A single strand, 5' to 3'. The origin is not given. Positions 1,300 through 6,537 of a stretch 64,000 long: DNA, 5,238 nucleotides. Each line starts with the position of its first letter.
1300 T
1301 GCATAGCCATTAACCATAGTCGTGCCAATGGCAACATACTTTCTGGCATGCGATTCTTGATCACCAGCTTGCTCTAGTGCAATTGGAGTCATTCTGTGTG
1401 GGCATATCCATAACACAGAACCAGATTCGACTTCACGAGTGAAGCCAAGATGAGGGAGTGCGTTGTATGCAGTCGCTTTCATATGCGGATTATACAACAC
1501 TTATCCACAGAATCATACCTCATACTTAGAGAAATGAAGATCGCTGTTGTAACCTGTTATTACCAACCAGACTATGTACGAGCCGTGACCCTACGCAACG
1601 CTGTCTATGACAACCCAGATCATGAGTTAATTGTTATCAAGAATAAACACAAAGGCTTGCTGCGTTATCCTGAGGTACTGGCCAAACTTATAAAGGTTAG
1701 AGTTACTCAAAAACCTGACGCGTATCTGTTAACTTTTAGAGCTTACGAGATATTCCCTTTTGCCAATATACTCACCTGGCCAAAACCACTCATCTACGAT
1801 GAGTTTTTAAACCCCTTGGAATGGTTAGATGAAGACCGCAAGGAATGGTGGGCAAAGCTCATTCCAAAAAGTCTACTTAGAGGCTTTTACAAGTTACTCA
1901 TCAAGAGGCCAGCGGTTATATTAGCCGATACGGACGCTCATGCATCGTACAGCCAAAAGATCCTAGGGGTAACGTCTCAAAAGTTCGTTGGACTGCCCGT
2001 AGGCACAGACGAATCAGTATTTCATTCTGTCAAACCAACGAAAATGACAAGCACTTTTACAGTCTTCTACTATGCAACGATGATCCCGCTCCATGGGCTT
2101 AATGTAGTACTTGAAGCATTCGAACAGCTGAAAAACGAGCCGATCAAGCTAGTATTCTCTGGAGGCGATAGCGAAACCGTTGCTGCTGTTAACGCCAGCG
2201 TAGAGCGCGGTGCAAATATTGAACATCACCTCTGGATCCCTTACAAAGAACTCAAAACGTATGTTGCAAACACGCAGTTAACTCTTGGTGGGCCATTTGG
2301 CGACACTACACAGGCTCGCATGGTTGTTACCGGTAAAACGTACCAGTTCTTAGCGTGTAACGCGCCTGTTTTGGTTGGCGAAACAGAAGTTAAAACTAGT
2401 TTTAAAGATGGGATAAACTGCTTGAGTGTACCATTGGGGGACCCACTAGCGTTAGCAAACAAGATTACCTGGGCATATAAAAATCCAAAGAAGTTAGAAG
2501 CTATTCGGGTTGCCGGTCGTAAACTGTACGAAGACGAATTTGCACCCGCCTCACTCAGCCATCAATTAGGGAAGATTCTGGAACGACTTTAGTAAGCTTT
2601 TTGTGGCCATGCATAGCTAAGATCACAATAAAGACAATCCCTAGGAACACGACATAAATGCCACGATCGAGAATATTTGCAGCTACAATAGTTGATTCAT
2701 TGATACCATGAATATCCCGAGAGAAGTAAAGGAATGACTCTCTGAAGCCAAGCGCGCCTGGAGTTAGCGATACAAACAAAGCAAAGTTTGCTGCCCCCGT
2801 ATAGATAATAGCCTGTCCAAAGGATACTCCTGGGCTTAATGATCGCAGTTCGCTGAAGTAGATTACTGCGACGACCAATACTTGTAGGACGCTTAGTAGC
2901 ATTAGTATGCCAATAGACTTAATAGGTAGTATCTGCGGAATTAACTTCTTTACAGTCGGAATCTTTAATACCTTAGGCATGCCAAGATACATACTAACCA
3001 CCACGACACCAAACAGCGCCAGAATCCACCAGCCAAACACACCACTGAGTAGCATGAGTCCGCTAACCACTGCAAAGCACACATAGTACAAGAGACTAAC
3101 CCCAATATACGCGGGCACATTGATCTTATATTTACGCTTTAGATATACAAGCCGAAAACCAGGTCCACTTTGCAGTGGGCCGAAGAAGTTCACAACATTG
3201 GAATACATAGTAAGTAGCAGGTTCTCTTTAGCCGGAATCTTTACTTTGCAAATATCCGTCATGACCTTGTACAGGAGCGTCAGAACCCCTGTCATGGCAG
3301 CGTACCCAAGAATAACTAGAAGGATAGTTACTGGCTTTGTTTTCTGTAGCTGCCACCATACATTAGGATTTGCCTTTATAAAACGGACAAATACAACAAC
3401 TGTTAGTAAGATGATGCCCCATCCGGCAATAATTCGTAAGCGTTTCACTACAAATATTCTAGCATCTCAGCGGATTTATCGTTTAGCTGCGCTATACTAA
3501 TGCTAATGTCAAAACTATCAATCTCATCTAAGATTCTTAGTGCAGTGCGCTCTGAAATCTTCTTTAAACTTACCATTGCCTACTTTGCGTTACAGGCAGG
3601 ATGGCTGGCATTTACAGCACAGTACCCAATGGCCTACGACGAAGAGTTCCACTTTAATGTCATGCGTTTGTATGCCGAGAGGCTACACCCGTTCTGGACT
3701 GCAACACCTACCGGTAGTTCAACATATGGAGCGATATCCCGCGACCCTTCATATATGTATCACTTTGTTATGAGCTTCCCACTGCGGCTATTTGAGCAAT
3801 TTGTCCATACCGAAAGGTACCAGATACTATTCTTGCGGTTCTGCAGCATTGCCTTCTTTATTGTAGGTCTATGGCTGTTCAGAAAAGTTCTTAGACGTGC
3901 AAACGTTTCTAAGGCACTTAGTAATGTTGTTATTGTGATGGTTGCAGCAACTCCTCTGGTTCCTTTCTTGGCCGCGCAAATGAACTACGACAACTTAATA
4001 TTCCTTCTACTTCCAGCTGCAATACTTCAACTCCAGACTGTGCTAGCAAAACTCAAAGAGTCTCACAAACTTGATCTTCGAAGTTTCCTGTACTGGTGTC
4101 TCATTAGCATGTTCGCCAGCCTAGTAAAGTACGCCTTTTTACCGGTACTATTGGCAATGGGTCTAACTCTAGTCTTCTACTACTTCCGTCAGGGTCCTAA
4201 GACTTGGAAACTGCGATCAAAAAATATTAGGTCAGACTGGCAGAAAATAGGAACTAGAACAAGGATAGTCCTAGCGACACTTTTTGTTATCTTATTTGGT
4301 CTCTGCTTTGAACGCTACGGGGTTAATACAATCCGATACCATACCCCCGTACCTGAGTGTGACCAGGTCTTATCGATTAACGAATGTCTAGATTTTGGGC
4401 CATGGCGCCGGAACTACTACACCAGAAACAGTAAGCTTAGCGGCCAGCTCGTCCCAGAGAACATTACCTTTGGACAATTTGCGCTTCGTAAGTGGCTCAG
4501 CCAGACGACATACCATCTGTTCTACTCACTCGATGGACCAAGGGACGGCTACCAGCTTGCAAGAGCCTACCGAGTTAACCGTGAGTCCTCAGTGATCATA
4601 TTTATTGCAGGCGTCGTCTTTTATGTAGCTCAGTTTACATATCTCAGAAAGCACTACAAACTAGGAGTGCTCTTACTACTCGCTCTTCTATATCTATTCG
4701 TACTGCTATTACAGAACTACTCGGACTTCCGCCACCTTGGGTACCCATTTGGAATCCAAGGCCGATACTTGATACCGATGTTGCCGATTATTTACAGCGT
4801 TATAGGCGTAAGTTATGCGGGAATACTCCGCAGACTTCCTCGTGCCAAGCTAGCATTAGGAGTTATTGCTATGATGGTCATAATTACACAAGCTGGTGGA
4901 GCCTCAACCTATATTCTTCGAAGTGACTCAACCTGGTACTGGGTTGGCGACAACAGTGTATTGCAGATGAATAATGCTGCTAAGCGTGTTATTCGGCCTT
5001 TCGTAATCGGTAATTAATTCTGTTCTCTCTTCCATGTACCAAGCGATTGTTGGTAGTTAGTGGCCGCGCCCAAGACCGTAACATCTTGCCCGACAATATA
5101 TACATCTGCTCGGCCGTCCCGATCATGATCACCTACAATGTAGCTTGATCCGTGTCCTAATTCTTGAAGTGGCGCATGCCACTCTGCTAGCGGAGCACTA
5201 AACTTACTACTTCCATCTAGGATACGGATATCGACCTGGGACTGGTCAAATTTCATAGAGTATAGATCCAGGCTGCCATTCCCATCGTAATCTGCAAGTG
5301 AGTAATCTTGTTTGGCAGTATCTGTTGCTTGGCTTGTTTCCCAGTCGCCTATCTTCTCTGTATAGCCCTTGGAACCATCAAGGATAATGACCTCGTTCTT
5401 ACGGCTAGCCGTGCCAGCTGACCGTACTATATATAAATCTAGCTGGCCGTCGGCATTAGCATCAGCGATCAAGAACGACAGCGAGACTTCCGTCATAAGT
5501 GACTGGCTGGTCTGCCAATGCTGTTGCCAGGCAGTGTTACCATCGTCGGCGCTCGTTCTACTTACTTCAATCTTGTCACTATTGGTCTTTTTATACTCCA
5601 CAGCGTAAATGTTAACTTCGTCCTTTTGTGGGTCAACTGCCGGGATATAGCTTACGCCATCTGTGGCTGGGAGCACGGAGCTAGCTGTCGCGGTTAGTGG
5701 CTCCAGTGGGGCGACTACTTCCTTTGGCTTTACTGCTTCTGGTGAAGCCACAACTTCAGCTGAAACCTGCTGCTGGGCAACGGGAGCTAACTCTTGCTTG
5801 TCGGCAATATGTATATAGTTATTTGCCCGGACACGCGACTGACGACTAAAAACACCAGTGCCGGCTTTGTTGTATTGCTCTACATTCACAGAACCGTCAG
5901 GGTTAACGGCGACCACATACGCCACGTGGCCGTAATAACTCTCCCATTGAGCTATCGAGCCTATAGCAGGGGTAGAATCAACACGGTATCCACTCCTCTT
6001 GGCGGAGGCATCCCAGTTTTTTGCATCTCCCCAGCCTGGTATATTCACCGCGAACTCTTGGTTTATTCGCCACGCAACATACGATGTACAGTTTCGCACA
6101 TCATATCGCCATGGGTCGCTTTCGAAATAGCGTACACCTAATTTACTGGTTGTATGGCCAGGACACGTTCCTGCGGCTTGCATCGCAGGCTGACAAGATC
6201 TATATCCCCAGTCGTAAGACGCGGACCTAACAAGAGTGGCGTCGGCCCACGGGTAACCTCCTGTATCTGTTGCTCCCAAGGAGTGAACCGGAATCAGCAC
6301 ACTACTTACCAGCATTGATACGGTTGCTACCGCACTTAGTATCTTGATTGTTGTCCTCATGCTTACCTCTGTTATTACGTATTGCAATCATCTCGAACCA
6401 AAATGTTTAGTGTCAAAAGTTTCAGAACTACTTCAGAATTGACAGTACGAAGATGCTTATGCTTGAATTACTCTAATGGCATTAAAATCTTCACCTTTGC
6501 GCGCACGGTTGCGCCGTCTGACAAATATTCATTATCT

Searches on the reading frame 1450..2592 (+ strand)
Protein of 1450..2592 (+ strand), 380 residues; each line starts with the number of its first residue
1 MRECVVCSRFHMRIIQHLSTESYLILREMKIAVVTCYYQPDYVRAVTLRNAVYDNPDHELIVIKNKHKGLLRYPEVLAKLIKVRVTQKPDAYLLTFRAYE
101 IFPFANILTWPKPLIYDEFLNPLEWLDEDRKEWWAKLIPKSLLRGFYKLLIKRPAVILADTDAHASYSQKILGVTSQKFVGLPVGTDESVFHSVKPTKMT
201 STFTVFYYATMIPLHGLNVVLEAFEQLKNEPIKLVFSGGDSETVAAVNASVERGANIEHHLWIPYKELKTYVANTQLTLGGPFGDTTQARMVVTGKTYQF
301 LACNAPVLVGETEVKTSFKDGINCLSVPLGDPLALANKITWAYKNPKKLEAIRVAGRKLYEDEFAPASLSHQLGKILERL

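Call 50: search_protein_families(library=pfam, proteins=[window:1450-2592:+], max_evalue=0.0001)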
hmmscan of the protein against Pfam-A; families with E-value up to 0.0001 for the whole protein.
window:1450-2592:+ (380 aa): 3 families
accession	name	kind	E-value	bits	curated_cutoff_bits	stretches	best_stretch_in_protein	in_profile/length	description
PF00534.26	Glycos_transf_1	-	3.7e-08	33.5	26.4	0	199-277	12-95/172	Glycosyl transferases group 1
PF13524.12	Glyco_trans_1_2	-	3e-07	30.9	25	1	249-366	27-135/144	Glycosyl transferase-like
PF13692.12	Glyco_trans_1_4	-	4.1e-06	27.5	27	1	204-345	3-142/142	Glycosyl transferases group 1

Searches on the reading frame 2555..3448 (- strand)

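Call 50: search_protein_families(library=pfam, proteins=[window:2555-3448:-], max_evalue=0.0001)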
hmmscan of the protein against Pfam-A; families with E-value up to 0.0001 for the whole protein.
window:2555-3448:- (297 aa): 1 family
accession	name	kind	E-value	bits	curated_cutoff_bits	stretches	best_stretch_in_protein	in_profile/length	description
PF03706.18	LPG_synthase_TM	-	2.9e-15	57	33.4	1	11-271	4-300/302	Lysylphosphatidylglycerol synthase TM region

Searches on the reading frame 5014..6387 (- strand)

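Call 50: search_protein_families(library=pfam, proteins=[window:5014-6387:-], max_evalue=0.0001)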
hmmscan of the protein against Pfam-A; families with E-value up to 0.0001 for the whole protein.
window:5014-6387:- (457 aa): 2 families
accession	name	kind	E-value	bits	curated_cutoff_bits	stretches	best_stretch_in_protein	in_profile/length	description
PF05257.22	CHAP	-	6.1e-18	65.5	26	1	91-173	2-81/81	CHAP domain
PF13517.12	FG-GAP_3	-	9.6e-11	42.6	26.9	2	366-431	1-61/61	FG-GAP-like repeat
